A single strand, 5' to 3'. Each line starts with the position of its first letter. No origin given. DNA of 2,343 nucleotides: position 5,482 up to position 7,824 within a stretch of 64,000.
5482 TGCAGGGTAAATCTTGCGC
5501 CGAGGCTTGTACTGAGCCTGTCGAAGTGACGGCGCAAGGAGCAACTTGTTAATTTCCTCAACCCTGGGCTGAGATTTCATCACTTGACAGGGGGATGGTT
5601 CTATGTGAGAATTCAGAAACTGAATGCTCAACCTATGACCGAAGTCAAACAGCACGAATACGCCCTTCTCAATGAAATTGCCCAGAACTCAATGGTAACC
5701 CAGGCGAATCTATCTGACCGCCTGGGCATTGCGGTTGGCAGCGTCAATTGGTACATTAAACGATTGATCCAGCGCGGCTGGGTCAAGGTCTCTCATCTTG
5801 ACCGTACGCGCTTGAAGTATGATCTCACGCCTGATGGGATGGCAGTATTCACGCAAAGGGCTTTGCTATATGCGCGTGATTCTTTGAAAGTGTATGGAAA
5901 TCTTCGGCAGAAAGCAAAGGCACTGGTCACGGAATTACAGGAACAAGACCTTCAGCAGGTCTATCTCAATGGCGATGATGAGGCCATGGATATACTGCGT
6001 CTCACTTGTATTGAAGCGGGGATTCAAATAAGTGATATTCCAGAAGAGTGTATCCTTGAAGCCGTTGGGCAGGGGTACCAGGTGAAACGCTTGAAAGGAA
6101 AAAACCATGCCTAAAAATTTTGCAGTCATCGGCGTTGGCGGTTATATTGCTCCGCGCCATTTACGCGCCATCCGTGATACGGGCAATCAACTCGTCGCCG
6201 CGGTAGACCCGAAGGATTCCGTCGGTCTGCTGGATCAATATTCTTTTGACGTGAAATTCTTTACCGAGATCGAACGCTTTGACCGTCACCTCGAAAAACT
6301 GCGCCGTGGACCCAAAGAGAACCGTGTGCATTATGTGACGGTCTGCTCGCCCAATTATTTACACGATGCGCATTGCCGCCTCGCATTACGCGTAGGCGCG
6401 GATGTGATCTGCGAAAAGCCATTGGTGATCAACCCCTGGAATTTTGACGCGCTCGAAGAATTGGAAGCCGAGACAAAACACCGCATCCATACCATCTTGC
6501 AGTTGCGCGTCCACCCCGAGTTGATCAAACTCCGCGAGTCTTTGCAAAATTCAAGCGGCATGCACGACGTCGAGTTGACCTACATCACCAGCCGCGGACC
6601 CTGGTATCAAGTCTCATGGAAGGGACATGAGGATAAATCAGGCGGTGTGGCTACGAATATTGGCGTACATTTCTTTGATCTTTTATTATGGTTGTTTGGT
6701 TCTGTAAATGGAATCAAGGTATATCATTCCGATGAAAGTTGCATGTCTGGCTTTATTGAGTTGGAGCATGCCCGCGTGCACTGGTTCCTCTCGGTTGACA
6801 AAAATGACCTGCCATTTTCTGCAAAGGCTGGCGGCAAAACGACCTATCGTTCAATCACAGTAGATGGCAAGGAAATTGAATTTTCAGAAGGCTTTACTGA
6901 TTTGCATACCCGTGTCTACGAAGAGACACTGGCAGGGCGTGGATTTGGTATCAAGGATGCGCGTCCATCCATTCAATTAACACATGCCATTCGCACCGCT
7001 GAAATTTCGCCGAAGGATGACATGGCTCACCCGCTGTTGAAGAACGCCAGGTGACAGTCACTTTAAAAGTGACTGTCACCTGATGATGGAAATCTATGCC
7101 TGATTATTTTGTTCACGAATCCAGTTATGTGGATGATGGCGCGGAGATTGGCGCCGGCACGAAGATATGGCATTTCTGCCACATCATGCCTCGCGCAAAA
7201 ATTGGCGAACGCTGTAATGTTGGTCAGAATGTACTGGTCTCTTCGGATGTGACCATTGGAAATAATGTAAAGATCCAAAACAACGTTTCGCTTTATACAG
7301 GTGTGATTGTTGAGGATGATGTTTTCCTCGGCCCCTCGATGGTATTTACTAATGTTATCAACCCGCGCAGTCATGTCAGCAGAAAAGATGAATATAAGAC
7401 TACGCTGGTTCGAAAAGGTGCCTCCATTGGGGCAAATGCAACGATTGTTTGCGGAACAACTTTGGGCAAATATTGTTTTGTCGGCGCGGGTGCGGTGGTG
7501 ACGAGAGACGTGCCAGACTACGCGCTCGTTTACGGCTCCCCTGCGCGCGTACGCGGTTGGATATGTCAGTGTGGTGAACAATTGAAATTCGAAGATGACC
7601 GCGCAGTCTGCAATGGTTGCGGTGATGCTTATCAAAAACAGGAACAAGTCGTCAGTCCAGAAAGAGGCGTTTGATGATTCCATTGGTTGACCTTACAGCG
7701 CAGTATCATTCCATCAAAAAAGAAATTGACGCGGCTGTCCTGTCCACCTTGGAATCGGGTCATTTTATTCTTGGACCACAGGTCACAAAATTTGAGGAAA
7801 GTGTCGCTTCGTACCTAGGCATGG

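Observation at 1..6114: Iterated regulator-headed units at the 5' edge of the glycan locus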

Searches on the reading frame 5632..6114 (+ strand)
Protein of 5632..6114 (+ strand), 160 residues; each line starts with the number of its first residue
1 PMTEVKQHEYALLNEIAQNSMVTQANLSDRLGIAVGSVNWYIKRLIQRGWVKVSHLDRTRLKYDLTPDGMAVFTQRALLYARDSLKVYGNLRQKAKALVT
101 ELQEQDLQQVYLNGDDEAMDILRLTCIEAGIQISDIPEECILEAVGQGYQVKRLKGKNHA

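Call 4: search_protein_families(library=pfam, proteins=[window:5632-6114:+], max_evalue=0.01)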
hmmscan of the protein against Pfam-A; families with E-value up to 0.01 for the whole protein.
window:5632-6114:+ (160 aa): 6 families
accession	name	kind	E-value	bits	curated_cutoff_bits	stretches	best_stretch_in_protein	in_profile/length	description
PF13412.12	HTH_24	-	1.6e-11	44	21.9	1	9-52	5-48/48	Winged helix-turn-helix DNA-binding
PF12802.13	MarR_2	-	1.1e-06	29.1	27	1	7-53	5-52/61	MarR family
PF01047.28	MarR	-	4.2e-05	23.8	24.6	1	8-55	4-51/59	MarR family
PF13463.12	HTH_27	-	0.0014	19.3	22.2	1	6-69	2-68/68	Winged helix DNA-binding domain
PF03297.21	Ribosomal_S25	-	0.0039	17.8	28.8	1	11-53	46-88/101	S25 ribosomal protein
PF25213.1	HVO_A0261_N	-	0.0044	17.3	35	1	11-75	15-73/86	HVO_A0261 N-terminal domain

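Call 9: find_encoding_contigs(protein=window:5635-6114:+, flank=10000, max_places=6)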
Protein window:5635-6114:+ (159 aa): no gene with exactly this product is on record in the collection.

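Call 12: find_homologous_proteins(query=window:5635-6114:+, max_evalue=0.001)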
Query window:5635-6114:+ (159 aa): 2059 proteins with E <= 0.001 among 2102 candidates; the best 120 are listed.
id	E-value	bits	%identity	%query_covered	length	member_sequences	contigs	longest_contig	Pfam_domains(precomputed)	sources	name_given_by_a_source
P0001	1.7e-98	344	100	100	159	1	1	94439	PF13412.13,PF12802.14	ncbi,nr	ncbi:MAG: winged helix-turn-helix transcriptional regulator [Anaerolineales bacterium]|nr:winged hel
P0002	4.2e-86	304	89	99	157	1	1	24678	PF13412.13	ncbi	-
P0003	2.8e-84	298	90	97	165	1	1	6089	PF13412.13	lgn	-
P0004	1.4e-82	293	88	97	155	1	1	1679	PF13412.13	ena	-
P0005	1.6e-82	293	87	97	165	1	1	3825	PF13412.13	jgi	-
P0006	2.4e-82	292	84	97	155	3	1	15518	PF13412.13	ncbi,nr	ncbi:MAG: winged helix-turn-helix transcriptional regulator [Anaerolineales bacterium]|nr:winged hel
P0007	3.5e-82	291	87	97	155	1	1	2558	PF13412.13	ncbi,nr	ncbi:MAG: winged helix-turn-helix transcriptional regulator [Anaerolineales bacterium]|nr:winged hel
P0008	4.7e-82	291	85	99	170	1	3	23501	PF13412.13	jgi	jgi:DNA-binding MarR family transcriptional regulator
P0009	5.6e-82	291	86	97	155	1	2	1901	PF13412.13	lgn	-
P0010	7.3e-82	290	86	97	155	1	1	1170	PF13412.13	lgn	-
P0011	7.6e-82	290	86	97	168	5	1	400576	PF01047.29,PF13412.13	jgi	jgi:DNA-binding MarR family transcriptional regulator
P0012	8.8e-82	290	87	97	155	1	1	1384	PF13412.13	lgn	-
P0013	9.0e-82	290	85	97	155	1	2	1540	PF13412.13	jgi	-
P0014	1.0e-81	290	85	97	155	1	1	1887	PF13412.13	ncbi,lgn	-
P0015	1.1e-81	290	85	97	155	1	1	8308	PF13412.13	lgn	-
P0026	2.2e-80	286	82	99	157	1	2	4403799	PF13412.13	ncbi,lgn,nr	ncbi:MAG: winged helix-turn-helix transcriptional regulator [Anaerolineales bacterium]|nr:MAG: winge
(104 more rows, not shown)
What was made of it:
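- The source is a metagenome-assembled genome (call 12).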

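Call 13: find_encoding_contigs(protein=P0001, flank=10000, max_places=4)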
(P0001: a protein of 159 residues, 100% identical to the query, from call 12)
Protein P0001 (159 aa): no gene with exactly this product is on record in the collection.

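Call 14: find_encoding_contigs(protein=P0026, flank=10000, max_places=4)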
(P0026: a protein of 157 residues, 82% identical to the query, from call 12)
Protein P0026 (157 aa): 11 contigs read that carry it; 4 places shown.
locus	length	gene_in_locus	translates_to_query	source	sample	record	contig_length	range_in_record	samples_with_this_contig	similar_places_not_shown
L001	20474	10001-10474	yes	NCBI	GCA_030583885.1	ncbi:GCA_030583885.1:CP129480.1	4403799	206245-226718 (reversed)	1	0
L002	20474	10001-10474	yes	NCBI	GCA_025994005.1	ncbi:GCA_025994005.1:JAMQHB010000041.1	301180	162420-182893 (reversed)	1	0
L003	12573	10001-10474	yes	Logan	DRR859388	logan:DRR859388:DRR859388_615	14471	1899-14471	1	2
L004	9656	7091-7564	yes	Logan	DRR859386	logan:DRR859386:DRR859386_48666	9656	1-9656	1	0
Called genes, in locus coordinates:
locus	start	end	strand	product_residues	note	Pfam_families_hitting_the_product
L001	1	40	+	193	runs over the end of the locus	-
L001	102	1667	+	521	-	-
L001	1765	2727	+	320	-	PF01370:Epimerase, PF04321:RmlD_sub_bind, PF16363:GDP_Man_Dehyd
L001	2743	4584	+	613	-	PF13231:PMT_2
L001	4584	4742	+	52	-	-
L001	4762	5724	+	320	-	PF00535:Glycos_transf_2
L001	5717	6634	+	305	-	PF03706:LPG_synthase_TM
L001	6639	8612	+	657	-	-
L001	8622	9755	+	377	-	PF20706:GT4-conflict (faint), PF13439:Glyco_transf_4, PF13477:Glyco_trans_4_2 (weak), PF13579:Glyco_trans_4_4, PF00534:Glycos_transf_1, PF13692:Glyco_trans_1_4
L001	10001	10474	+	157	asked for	PF13412:HTH_24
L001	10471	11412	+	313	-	PF01408:GFO_IDH_MocA, PF02894:GFO_IDH_MocA_C, PF22725:GFO_IDH_MocA_C3 (weak)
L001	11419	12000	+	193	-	PF00132:Hexapep, PF25084:LbH_EIF2B (weak), PF25087:GMPPB_C, PF14602:Hexapep_2 (weak), PF00132:Hexapep (weak), PF14602:Hexapep_2 (weak)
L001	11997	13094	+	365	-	PF00155:Aminotran_1_2, PF01041:DegT_DnrJ_EryC1, PF01053:Cys_Met_Meta_PP, PF01212:Beta_elim_lyase (weak)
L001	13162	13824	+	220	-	PF02348:CTP_transf_3, PF12804:NTP_transf_3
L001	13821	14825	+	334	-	PF01408:GFO_IDH_MocA, PF02894:GFO_IDH_MocA_C, PF22725:GFO_IDH_MocA_C3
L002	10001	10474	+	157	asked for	PF13412:HTH_24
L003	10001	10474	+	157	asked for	PF13412:HTH_24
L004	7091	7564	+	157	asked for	PF13412:HTH_24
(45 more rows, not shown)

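Call 16: find_related_loci(query=window:5635-6114:+, collection=genome_contigs, flank=6000)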
Query window:5635-6114:+ (159 aa) in genome_contigs; peptide patterns used: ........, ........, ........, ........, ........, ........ (x = any residue, [..] = any of these).
283 stretches matched a pattern; 175 encode a relative of the query (tblastn E <= 1e-3); the best 80 are kept; 80 distinct loci.
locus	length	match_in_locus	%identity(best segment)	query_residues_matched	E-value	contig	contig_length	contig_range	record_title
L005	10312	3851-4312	88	1-154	4e-90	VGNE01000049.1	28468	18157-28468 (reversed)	MAG: Chloroflexi bacterium isolate K_DeepCast_100m_m2_203 K_DeepCast_100m_m2_203_Ga0194127_10002025, whole genome shotgu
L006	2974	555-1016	87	1-154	2e-91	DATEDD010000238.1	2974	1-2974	MAG TPA_asm: Anaerolineales bacterium isolate SMAG_U8289 k141_3019795, whole genome shotgun sequence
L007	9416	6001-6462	84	1-154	2e-89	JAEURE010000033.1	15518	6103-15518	MAG: Anaerolineales bacterium isolate new MAG-269 NODE_33_length_15518_cov_2.994754, whole genome shotgun sequence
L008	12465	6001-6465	85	1-155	2e-88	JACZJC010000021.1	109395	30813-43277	MAG: Anaerolineales bacterium isolate MAG9 chloroflexi_3_contig_369480, whole genome shotgun sequence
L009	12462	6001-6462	83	1-154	6e-88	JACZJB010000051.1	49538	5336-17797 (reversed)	MAG: Anaerolineales bacterium isolate MAG8 chloroflexi_2_contig_295976, whole genome shotgun sequence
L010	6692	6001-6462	85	1-154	6e-87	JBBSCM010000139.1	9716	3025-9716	MAG: Anaerolineales bacterium isolate metawrap_la6_2 metawrap_la6_2_K_506303_L_9716_cov_13.2334, whole genome shotgun se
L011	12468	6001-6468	85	1-155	2e-86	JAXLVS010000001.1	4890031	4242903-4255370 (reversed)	MAG: Anaerolineales bacterium isolate STL-CHL3 C1.302.fa-1, whole genome shotgun sequence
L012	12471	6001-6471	80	1-157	2e-85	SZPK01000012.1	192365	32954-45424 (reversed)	Chloroflexi bacterium CFX2 ZYPT4scaffold_172, whole genome shotgun sequence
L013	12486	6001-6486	80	1-155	2e-84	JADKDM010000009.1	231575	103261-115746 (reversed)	MAG: Candidatus Villigracilis propinquus isolate OdNW_BATAC.378 tig00004875-10-2312460, whole genome shotgun sequence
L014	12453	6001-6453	81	1-151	2e-81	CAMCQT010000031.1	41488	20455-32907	MAG: Brevefilum fermentans isolate MiH-22jul19-346 genome assembly, contig: MiH-22jul19-C1519, whole genome shotgun sequ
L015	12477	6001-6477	76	1-159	3e-81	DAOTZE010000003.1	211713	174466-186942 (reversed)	MAG TPA_asm: Anaerolineales bacterium isolate H39_483 k131_979501, whole genome shotgun sequence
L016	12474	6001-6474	78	1-159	3e-81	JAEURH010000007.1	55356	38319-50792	MAG: Anaerolineales bacterium isolate new MAG-272 NODE_7_length_55356_cov_28.454513, whole genome shotgun sequence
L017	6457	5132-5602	77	1-157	1e-80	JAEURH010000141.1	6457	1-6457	MAG: Anaerolineales bacterium isolate new MAG-272 NODE_141_length_6457_cov_6.872727, whole genome shotgun sequence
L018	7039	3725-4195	76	1-157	1e-80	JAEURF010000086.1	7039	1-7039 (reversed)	MAG: Anaerolineales bacterium isolate new MAG-270 NODE_86_length_7039_cov_21.996409, whole genome shotgun sequence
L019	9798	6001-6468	76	2-158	2e-80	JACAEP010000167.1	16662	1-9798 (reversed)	MAG: Chloroflexota bacterium isolate L.E.CH.43_1 k119_1231194, whole genome shotgun sequence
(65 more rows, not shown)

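Call 37: search_protein_representatives(protein=window:5635-6114:+)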
Query: 159 residues. Proteins with E-value up to 0.001 (for the whole library): 1705; up to 1e-10: 271; up to 1e-30: 10. The best 150 are listed.
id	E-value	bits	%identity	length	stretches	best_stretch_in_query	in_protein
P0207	2.4e-61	222.1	69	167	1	2-157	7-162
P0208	2.2e-51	189.8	61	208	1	4-151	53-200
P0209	4.7e-51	188.7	60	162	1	2-151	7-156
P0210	2.8e-48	179.7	78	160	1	1-110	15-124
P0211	1.0e-44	168.2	61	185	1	1-138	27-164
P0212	1.6e-42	161.1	63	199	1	36-150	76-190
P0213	3.7e-39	150.1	52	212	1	4-152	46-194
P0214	4.8e-37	143.3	47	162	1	5-152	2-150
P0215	3.7e-33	130.7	58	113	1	5-116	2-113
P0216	4.6e-32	127.1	81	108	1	1-73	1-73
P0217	1.0e-29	119.5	87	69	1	20-87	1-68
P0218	1.1e-29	119.4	77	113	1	1-75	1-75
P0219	1.4e-27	112.6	77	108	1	1-78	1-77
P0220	4.6e-27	110.9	75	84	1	1-72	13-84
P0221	5.2e-27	110.7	61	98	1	60-151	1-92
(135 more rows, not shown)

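Call 41: search_protein_families(library=ncbifam, proteins=[window:5635-6114:+], max_evalue=0.00001)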
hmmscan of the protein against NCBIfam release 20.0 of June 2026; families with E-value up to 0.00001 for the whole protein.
window:5635-6114:+ (159 aa): 1 family
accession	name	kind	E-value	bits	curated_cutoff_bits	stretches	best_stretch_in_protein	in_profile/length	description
TIGR04176.1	MarR_EPS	equivalog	2.1e-15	56.7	88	1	5-102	3-104/105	MarR family EPS-associated transcriptional regulator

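Call 46: predict_structure(alignment_id=A3)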
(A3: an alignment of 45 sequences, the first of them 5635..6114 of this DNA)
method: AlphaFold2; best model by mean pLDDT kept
length: 159 residues; sequences in the alignment: 45
mean_pLDDT: 88.7   pTM: 0.61
mean pLDDT of the five models: 88.7, 87.9, 87.3, 87.2, 84.2
residues with pLDDT >= 90: 103; 70-90: 48; 50-70: 3; < 50: 5
segments of 3 or more residues with pLDDT < 50: 156-159
pLDDT, mean of each block of 10 residues (from residue 1): 79 90 90 94 94 84 93 85 90 96 93 93 96 90 90 60
secondary structure, 60 per line:
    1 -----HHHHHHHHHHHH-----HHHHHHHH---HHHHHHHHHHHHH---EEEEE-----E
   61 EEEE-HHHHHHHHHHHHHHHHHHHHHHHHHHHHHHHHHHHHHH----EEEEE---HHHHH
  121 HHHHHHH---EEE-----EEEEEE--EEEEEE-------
elements in order: H6-17 H23-30 H34-46 E50-54 E60-64 H66-103 E108-112 H116-127 E131-133 E139-144 E147-152
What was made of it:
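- On MarR family transcription factors: There is no N-terminal helix (call 46).
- The AF2 model (pLDDT 88.7) shows a wHTH, a 38-residue helix and a small alpha/beta domain (call 46).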

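Call 48: fold_search(model_id=the predicted structure, library=pdb)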
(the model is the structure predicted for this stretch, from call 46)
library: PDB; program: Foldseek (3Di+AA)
matches with E <= 10: 1713; with E <= 0.001: 48
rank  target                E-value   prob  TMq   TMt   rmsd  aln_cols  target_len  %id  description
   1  6jbx_B                1.7e-04  1.00  0.47  0.52  10.5       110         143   18  Crystal structure of Streptococcus pneumoniae FabT in complex with DNA (released 2019-07-24)
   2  5eri                  1.7e-04  1.00  0.44  0.45   9.2       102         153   20  MarR Protein from Peptoclostridium difficile DA00132 (released 2016-11-16)
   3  6pco_A                1.8e-04  1.00  0.44  0.50   3.9        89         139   22  Mechanism for regulation of DNA binding of Bordetella bronchiseptica BpsR by 6-hydroxynicotinic acid (released 2019-11-06)
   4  6fi9_A                1.8e-04  1.00  0.46  0.50   7.0       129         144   17  Crystal Structure of a zinc-responsive MarR family member, Lactococcus lactis ZitR (released 2019-02-20)
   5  3k0l_B                1.8e-04  1.00  0.42  0.48  11.9       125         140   19  Crystal Structure of Putative MarR Family Transcriptional Regulator from Acinetobacter sp. ADP (released 2009-10-13)
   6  5yhy                  1.9e-04  1.00  0.46  0.49   7.8       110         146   18  Structure of Lactococcus lactis ZitR, C30S mutant (released 2017-12-06)
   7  5yhz                  2.0e-04  1.00  0.45  0.49   9.0       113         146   19  Structure of Lactococcus lactis ZitR, E41A mutant (released 2017-12-06)
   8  6pco_B                2.0e-04  1.00  0.44  0.52  10.2       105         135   21  Mechanism for regulation of DNA binding of Bordetella bronchiseptica BpsR by 6-hydroxynicotinic acid (released 2019-11-06)
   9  5jlu                  2.1e-04  1.00  0.45  0.51   7.8       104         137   20  Crystal Structure of Adhesin competence repressor (AdcR) from Streptococcus pyogenes (released 2017-05-03)
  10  2yr2_A                2.4e-04  1.00  0.46  0.51   8.5       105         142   17  Crystal Structure of the Hypothetical regulator from Sulfolobus tokodaii (released 2007-10-02)
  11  5yhx_A                2.4e-04  1.00  0.46  0.50   8.9       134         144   18  Structure of Lactococcus lactis ZitR, wild type (released 2017-12-06)
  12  5yi0_A                2.6e-04  1.00  0.47  0.50   8.9       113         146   20  Structure of Lactococcus lactis ZitR, C30AH42A mutant (released 2017-12-06)
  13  6pcp_C                2.6e-04  1.00  0.44  0.50  10.9       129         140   16  Mechanism for regulation of DNA binding of Bordetella bronchiseptica BpsR by 6-hydroxynicotinic acid (released 2019-11-06)
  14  5yi1                  2.6e-04  1.00  0.46  0.54  10.5       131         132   19  Structure of Lactococcus lactis ZitR, C30AH42A mutant in apo form (released 2017-12-06)
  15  5jls                  2.8e-04  1.00  0.45  0.52   8.5       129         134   16  Crystal Structure of Adhesin competence repressor (AdcR) from Streptococcus pyogenes (C-terminally His tagged) (released 2017-05-03)
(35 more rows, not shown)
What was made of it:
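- On MarR family transcription factors: Foldseek best hits are MarR-family structures (call 48).
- Closest known: MarR-family autorepressors. Same: Winged-helix DNA-binding domain (Pfam MarR_2/HTH_24, call 4; Foldseek best hits, call 48).
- Foldseek's best matches are MarR-family repressors (call 48).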

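Call 60: search_solved_structures(query=A3, max_evalue=0.1)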
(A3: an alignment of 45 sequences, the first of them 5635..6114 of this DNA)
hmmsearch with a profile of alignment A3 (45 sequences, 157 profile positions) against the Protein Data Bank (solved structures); distinct sequences matched with E-value up to 0.1: 14.
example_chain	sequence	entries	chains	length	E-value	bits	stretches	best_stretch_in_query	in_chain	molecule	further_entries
7nwg_a2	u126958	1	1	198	0.0039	20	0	12-72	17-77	ribosomal protein eS25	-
2qz8_A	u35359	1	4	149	0.01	18.6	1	13-53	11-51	Probable transcriptional regulatory protein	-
3vb2_A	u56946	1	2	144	0.011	18.5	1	5-76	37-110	Multiple antibiotic resistance protein marR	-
6jbx_A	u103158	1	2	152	0.02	17.7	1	4-71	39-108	Fatty acid biosynthesis transcriptional regulator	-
4jba_A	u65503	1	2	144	0.022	17.6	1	5-76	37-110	Multiple antibiotic resistance protein MarR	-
3boq_A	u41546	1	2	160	0.044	16.6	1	15-78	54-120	Transcriptional regulator, MarR family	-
2w29_A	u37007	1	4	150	0.046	16.5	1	13-53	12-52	PROBABLE TRANSCRIPTIONAL REGULATORY PROTEIN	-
2vbw_A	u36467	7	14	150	0.049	16.4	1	13-53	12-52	TRANSCRIPTIONAL REGULATORY PROTEIN | PROBABLE TRANSCRIPTIONAL REGULATORY PROTEIN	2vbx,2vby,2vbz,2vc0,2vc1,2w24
2w25_A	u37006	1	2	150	0.049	16.4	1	13-53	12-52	PROBABLE TRANSCRIPTIONAL REGULATORY PROTEIN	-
5eri_A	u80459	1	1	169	0.056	16.2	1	7-111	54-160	MarR family transcriptional regulator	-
2ivm_A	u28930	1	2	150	0.067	16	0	13-53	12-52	TRANSCRIPTIONAL REGULATORY PROTEIN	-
3vod_A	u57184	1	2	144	0.085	15.6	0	5-76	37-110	Multiple antibiotic resistance protein marR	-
9fhl_c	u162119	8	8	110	0.087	15.6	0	7-60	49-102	Small ribosomal subunit protein eS25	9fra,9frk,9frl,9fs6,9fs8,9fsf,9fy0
5h3r_A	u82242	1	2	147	0.089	15.6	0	5-76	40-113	Multiple antibiotic resistance protein MarR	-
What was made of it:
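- Closest known: MarR-family autorepressors. Different: No solved relative is found by sequence (best E = 0.004, an eS25 chance-level hit; call 60).
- Tried and rejected: A profile search of PDB sequences gave only weak wHTH or eS25 hits (call 60).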

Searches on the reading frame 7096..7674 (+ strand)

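Call 41: search_protein_families(library=ncbifam, proteins=[window:7096-7674:+], max_evalue=0.00001)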
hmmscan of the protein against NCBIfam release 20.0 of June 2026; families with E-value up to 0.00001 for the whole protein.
window:7096-7674:+ (192 aa): 42 families (the best 25 are shown)
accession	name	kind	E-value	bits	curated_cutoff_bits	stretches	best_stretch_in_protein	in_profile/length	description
TIGR03570.1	NeuD_NnaD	subfamily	5.2e-28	98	160.8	2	5-81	89-165/202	NeuD/PglB/VioB family sugar acetyltransferase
NF003657.0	PRK05289.1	equivalog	1.6e-18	66.8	226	1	5-66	5-66/264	acyl-ACP--UDP-N-acetylglucosamine O-acyltransferase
NF010937.0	PRK14357.1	equivalog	1.8e-17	63.4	658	2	8-80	248-317/448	bifunctional UDP-N-acetylglucosamine diphosphorylase/glucosamine-1-phosphate N-acetyltransferase GlmU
NF002060.0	PRK00892.1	subfamily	5.9e-17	61.8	207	1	6-82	104-180/345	UDP-3-O-(3-hydroxymyristoyl)glucosamine N-acyltransferase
TIGR01852.1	lipid_A_lpxA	equivalog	8.3e-17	61.3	231.05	1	6-63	1-58/254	acyl-ACP--UDP-N-acetylglucosamine O-acyltransferase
TIGR03532.1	DapD_Ac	equivalog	6.6e-16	58.6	231.75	1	35-152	100-210/231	2,3,4,5-tetrahydropyridine-2,6-dicarboxylate N-acetyltransferase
NF041874.1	EPS_EpsC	equivalog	3.8e-15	56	150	1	51-153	67-164/168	serine O-acetyltransferase EpsC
TIGR01853.1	lipid_A_lpxD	equivalog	1.1e-14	54.1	242.5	1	6-83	95-172/325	UDP-3-O-(3-hydroxymyristoyl)glucosamine N-acyltransferase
NF007240.0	PRK09677.1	equivalog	2.5e-14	53.2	243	1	105-152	133-180/192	putative lipopolysaccharide biosynthesis O-acetyl transferase WbbJ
NF058585.1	HptprglPActTf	PfamEq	3.3e-14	52.8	300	1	99-152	101-156/172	heptaprenylglyceryl phosphate O-acetyltransferase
TIGR01173.1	glmU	equivalog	4.9e-14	52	366.85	1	102-149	391-438/452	bifunctional UDP-N-acetylglucosamine diphosphorylase/glucosamine-1-phosphate N-acetyltransferase GlmU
NF010935.0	PRK14355.1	equivalog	1.3e-13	50.4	718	1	8-81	261-332/459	bifunctional UDP-N-acetylglucosamine diphosphorylase/glucosamine-1-phosphate N-acetyltransferase GlmU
NF010934.1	PRK14354.1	equivalog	4.2e-13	48.6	450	1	8-81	255-325/447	bifunctional UDP-N-acetylglucosamine diphosphorylase/glucosamine-1-phosphate N-acetyltransferase GlmU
TIGR01172.1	cysE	equivalog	2.5e-12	47.1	210.65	1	30-151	64-162/162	serine O-acetyltransferase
TIGR03308.1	phn_thr-fam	hypoth_equivalog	3e-12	46.8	201.65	1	105-152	111-158/204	phosphonate metabolim protein, transferase hexapeptide repeat family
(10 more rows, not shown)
